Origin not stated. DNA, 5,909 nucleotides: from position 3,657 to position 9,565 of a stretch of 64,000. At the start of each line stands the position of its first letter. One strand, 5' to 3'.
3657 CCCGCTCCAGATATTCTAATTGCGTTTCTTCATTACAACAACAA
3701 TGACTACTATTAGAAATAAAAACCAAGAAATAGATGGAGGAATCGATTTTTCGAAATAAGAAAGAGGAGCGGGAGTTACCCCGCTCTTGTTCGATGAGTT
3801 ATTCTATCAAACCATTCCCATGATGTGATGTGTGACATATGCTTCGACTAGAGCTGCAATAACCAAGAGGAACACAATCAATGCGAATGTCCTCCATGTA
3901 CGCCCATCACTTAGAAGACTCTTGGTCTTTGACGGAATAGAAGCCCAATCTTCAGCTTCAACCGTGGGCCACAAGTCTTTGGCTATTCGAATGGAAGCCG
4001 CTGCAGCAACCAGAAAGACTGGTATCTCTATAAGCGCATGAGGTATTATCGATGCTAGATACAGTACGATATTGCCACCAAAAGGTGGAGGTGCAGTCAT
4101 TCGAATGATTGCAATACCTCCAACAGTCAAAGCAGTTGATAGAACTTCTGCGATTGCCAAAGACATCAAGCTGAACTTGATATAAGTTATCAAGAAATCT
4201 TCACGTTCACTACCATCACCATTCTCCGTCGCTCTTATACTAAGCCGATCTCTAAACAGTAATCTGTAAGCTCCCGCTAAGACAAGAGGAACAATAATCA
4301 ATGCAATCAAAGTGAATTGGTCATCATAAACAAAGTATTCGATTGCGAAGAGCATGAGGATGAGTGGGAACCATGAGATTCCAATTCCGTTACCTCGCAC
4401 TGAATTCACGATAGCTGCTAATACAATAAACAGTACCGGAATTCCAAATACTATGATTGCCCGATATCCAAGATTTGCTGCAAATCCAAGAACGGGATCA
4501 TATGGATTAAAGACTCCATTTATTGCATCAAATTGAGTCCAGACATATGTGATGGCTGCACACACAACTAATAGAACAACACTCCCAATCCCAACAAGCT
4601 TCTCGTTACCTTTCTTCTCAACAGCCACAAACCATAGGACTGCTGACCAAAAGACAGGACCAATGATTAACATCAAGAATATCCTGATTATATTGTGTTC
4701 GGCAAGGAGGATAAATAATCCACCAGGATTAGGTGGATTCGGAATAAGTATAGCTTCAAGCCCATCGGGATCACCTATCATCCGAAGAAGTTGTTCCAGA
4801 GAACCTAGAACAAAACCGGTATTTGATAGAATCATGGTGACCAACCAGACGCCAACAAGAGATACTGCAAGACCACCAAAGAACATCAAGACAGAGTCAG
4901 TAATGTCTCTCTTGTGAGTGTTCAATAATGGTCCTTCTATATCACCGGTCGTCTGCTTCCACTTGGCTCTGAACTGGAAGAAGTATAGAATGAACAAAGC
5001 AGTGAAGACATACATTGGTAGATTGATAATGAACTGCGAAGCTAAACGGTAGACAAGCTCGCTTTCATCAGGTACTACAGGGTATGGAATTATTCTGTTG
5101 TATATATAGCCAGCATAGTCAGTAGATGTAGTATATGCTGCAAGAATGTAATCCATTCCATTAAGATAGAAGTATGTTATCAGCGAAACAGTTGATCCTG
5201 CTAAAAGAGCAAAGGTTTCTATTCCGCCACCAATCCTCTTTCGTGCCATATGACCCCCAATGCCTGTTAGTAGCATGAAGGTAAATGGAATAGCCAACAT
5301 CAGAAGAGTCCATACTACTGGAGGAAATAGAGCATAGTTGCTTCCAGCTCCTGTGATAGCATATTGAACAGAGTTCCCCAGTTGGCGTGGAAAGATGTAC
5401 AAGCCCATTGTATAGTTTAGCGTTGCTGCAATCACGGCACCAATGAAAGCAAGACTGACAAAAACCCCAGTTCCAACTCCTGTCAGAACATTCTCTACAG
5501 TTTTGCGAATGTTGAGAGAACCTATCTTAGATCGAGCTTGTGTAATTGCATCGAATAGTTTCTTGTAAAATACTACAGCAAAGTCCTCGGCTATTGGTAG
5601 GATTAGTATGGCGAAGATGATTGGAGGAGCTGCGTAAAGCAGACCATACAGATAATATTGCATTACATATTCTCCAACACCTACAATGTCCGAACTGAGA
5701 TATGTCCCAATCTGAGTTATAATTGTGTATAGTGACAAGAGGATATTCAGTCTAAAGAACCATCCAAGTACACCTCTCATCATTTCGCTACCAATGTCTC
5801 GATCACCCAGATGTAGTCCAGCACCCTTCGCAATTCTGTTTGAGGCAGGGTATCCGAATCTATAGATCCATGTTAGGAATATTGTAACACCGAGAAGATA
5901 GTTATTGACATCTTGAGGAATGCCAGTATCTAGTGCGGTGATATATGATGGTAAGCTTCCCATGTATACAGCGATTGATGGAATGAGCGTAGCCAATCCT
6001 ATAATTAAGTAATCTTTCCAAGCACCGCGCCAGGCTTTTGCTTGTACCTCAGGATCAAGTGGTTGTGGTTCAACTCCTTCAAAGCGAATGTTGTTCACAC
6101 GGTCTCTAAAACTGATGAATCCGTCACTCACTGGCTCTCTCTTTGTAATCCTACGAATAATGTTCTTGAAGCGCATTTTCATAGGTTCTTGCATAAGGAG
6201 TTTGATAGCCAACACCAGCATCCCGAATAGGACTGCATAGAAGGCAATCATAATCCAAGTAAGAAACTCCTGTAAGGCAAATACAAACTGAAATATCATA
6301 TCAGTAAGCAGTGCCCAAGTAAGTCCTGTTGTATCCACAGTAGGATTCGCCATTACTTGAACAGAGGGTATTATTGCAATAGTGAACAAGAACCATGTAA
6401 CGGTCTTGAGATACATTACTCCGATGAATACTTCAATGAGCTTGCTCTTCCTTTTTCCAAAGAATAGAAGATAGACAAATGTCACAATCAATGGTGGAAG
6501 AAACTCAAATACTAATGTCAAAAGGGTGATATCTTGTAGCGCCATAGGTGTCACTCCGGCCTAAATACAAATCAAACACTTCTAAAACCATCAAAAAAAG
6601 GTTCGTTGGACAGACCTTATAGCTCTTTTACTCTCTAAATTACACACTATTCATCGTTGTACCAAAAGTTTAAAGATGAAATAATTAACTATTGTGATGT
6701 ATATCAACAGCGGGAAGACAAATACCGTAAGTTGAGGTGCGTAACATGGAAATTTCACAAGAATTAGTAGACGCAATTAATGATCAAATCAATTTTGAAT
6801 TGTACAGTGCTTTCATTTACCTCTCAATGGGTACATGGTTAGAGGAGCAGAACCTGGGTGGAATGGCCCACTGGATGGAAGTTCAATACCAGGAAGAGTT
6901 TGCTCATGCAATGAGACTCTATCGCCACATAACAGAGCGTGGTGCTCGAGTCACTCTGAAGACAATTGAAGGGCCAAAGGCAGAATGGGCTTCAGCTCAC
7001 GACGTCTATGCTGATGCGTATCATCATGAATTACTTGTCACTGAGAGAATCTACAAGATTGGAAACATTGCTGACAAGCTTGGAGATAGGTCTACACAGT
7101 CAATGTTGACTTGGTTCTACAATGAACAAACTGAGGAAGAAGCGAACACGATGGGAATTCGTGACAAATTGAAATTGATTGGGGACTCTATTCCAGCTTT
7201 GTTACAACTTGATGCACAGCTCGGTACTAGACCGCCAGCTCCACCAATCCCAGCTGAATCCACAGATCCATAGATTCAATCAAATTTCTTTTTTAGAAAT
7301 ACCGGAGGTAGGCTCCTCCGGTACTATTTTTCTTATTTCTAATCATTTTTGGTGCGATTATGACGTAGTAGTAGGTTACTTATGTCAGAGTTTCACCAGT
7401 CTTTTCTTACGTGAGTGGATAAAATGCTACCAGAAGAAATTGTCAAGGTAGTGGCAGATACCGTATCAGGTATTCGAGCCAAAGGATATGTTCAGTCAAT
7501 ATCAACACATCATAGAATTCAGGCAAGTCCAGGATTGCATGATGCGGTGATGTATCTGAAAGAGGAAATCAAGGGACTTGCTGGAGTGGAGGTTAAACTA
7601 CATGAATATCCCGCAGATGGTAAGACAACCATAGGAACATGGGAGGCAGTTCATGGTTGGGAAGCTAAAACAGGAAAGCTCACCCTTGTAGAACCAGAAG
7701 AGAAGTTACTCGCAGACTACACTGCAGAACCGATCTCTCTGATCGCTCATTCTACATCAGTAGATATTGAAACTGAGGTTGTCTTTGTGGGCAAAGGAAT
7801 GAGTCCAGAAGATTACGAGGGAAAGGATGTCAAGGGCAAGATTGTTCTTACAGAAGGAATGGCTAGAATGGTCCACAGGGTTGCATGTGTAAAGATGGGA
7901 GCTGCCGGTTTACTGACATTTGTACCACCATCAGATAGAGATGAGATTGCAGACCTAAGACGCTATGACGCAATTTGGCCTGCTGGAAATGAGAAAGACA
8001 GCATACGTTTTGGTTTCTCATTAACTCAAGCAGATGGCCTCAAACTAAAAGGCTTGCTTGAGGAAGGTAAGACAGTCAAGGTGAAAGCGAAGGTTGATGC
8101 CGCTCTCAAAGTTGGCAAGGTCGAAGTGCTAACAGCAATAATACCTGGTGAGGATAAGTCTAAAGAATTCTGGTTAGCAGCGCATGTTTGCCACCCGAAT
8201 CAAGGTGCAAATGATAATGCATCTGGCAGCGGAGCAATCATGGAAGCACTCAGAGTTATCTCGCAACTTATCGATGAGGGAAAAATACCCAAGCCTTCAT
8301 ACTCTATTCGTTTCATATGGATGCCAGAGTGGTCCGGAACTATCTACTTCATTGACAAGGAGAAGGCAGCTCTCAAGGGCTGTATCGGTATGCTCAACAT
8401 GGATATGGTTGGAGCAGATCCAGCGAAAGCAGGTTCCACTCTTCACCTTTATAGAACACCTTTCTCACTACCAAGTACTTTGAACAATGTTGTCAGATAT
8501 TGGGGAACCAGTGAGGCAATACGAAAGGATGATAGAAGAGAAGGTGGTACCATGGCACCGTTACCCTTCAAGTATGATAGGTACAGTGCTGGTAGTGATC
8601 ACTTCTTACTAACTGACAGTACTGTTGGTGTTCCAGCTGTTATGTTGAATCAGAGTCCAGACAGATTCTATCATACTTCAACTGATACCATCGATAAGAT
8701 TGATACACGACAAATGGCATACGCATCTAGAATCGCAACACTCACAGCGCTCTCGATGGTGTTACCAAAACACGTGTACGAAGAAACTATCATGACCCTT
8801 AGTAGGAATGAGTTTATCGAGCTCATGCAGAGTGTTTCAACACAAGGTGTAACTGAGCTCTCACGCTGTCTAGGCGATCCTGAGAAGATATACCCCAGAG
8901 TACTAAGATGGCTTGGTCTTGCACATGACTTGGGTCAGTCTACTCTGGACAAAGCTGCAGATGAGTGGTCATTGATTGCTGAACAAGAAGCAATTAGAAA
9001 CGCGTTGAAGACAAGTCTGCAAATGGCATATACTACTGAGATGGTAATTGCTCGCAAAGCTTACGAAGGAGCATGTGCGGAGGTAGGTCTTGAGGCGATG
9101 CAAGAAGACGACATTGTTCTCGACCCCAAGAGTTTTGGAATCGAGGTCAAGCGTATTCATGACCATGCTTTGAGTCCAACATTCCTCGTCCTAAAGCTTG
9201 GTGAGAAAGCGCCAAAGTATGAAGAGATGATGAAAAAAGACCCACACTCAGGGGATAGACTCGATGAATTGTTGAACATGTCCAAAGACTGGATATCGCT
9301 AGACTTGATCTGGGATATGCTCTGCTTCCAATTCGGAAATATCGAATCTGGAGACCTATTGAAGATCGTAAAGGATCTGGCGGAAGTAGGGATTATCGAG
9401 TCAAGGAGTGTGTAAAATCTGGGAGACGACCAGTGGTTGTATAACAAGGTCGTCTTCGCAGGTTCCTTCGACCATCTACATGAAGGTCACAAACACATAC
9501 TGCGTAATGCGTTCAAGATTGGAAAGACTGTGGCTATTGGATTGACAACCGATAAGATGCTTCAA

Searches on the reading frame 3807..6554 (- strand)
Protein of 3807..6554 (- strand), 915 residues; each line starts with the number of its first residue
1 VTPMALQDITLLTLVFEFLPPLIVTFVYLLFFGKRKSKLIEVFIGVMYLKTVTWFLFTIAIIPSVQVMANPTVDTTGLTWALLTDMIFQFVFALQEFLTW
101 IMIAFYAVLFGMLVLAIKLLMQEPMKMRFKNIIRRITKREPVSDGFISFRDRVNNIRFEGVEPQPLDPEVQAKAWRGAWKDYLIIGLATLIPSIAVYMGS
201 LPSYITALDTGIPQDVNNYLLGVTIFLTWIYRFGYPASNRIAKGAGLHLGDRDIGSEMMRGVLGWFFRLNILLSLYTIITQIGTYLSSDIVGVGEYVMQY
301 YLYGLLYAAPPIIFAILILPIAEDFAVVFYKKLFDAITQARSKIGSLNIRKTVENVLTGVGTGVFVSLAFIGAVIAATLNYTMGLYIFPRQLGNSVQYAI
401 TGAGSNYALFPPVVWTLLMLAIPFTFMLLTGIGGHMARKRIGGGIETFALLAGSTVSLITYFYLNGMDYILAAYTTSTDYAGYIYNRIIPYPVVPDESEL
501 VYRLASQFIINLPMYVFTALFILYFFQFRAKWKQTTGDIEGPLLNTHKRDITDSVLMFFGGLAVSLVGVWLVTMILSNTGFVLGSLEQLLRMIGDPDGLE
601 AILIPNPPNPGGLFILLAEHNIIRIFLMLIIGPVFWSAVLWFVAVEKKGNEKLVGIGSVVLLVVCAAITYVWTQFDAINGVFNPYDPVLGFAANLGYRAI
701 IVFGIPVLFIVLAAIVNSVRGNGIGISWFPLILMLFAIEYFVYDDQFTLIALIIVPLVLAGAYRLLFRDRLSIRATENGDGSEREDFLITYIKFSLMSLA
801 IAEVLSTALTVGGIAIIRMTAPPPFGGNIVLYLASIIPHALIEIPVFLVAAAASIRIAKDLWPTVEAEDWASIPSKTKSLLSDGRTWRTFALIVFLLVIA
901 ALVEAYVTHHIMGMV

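Call 52: search_protein_families(library=pfam, proteins=[window:3807-6554:-], max_evalue=0.001)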
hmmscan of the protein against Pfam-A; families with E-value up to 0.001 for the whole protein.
window:3807-6554:- (915 aa): 1 family
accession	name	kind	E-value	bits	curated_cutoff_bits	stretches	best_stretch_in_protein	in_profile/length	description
PF01944.22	SpoIIM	-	5.2e-13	49.7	26.9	1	805-908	75-162/163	Stage II sporulation protein M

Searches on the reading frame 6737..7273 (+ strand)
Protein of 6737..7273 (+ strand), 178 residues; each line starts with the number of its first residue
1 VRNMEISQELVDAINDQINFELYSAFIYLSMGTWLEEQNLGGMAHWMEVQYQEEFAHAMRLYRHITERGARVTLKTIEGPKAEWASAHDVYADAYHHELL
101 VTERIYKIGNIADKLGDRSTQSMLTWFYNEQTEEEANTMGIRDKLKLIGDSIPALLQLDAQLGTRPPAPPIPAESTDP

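Call 52: search_protein_families(library=pfam, proteins=[window:6737-7273:+], max_evalue=0.001)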
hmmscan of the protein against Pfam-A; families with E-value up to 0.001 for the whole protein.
window:6737-7273:+ (178 aa): 1 family
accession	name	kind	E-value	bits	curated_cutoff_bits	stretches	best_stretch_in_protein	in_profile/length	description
PF00210.30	Ferritin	-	7.9e-35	120.3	24.5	1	12-147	2-141/142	Ferritin-like domain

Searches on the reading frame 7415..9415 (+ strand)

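Call 52: search_protein_families(library=pfam, proteins=[window:7415-9415:+], max_evalue=0.001)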
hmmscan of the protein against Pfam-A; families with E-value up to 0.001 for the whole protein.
window:7415-9415:+ (666 aa): 2 families
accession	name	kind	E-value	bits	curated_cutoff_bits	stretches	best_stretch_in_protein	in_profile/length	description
PF04389.22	Peptidase_M28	-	1.5e-16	61.1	21.3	1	241-440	4-188/193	Peptidase family M28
PF16254.10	DUF4910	-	2.6e-12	46.6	26.6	1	80-335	50-147/247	Domain of unknown function (DUF4910)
